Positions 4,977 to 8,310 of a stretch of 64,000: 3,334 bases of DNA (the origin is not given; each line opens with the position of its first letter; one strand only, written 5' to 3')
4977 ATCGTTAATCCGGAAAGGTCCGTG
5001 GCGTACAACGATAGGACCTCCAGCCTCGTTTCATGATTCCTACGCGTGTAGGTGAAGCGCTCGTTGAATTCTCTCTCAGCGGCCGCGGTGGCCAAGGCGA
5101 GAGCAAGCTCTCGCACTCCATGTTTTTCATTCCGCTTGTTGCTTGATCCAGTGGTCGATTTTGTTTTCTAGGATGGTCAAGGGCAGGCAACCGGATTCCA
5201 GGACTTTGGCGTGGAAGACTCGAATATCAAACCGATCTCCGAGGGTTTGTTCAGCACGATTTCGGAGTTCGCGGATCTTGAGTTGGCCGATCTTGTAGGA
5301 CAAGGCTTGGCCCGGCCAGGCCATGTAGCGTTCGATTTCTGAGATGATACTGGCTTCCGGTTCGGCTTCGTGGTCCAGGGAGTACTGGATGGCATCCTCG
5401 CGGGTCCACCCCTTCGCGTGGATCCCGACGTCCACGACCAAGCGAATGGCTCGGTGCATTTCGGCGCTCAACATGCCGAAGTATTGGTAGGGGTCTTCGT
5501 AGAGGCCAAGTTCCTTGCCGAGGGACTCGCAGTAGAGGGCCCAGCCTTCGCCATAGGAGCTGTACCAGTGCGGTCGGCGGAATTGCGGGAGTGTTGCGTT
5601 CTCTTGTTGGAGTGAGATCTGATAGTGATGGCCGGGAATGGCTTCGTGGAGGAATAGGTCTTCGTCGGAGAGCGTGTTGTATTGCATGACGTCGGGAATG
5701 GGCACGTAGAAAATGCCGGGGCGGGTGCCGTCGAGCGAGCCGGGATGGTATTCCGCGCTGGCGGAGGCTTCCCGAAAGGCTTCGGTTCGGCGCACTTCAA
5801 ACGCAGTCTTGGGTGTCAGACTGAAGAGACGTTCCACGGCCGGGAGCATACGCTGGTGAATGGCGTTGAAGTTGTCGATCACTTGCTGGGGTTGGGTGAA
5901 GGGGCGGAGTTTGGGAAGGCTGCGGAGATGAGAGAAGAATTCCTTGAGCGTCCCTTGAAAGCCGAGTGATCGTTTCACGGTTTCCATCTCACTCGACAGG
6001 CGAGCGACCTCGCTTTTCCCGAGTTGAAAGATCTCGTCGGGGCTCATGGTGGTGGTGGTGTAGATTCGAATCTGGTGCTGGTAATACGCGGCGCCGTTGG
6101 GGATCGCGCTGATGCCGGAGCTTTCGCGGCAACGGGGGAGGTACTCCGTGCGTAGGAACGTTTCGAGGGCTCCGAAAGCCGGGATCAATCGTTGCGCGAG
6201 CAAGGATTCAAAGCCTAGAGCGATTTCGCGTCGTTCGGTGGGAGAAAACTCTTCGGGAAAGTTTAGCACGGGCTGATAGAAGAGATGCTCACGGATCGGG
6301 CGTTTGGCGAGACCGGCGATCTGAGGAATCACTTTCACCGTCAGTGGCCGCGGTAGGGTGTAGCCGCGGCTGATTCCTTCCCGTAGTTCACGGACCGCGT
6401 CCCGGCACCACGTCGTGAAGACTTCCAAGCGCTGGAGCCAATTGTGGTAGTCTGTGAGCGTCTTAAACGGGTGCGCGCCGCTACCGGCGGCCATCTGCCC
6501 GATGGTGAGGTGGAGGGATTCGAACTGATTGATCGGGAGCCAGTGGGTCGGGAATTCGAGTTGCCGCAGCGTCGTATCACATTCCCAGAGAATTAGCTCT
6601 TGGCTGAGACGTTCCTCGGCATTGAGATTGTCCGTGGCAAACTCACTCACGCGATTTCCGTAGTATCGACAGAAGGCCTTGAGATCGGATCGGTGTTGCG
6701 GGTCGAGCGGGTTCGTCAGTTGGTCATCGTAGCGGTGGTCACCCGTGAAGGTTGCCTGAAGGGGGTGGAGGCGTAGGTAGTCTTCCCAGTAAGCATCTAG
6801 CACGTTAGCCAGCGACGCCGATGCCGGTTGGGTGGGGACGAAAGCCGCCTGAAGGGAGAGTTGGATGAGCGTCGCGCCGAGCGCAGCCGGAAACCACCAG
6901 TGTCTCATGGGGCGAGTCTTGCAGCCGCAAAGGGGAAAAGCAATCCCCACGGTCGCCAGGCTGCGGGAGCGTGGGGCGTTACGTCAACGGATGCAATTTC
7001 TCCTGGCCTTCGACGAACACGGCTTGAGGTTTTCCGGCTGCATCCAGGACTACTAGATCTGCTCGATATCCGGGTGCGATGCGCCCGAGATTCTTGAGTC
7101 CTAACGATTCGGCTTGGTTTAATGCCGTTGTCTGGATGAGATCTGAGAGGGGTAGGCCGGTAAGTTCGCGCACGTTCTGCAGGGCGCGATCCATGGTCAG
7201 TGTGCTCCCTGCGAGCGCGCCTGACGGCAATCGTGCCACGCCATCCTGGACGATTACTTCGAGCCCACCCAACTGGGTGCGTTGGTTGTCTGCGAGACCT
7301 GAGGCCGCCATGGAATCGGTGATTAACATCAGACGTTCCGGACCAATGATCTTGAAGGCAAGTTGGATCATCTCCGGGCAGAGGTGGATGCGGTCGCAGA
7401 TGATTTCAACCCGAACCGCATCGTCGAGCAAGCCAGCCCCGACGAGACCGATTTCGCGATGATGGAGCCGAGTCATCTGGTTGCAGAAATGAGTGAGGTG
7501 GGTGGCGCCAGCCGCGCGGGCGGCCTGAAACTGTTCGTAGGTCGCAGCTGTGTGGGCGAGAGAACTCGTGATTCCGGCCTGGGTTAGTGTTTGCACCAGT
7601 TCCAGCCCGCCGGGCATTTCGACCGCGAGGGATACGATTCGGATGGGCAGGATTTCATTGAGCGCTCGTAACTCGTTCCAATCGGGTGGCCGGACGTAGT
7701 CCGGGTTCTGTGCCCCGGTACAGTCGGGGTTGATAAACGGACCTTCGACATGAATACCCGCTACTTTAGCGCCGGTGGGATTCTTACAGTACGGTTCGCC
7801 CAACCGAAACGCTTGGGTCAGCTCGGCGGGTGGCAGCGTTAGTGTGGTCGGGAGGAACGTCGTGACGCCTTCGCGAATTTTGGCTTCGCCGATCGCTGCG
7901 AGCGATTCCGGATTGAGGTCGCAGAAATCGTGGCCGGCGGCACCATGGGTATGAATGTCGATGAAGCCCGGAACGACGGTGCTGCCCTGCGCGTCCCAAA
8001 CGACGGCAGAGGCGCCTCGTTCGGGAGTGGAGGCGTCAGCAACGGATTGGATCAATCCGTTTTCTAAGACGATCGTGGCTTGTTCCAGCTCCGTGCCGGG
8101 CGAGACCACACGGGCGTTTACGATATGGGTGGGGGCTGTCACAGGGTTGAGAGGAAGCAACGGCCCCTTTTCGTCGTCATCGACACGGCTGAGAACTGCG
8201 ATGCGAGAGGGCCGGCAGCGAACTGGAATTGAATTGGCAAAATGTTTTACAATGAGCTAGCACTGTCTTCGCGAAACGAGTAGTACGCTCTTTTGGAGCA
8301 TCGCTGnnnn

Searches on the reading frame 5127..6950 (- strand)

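Call 69: search_protein_families(library=pfam, proteins=[window:5127-6950:-], max_evalue=0.0001)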
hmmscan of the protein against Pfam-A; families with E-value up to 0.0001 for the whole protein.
window:5127-6950:- (607 aa): 1 family
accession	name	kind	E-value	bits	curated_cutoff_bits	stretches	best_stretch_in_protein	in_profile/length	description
PF05960.17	DUF885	-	5.2e-160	535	32.4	1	63-598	1-532/532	Bacterial protein of unknown function (DUF885)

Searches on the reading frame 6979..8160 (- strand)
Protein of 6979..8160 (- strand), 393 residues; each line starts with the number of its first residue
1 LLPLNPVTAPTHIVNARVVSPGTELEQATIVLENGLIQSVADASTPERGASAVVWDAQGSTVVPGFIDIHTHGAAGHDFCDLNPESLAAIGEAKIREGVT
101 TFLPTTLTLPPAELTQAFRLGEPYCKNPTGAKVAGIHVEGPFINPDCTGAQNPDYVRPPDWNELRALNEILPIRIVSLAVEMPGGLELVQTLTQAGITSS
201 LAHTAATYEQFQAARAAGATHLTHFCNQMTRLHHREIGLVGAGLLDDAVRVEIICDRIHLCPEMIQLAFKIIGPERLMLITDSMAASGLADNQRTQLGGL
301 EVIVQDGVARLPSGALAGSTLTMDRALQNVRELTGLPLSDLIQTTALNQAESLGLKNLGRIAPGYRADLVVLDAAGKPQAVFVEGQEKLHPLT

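Call 69: search_protein_families(library=pfam, proteins=[window:6979-8160:-], max_evalue=0.0001)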
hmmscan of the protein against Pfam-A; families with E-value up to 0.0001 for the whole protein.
window:6979-8160:- (393 aa): 2 families
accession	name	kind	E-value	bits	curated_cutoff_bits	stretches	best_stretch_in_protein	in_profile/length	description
PF01979.26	Amidohydro_1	-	5.1e-19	69.2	25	1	61-385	1-342/345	Amidohydrolase family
PF07969.17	Amidohydro_3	-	1.9e-15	57.8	29.7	2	324-374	398-446/472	Amidohydrolase family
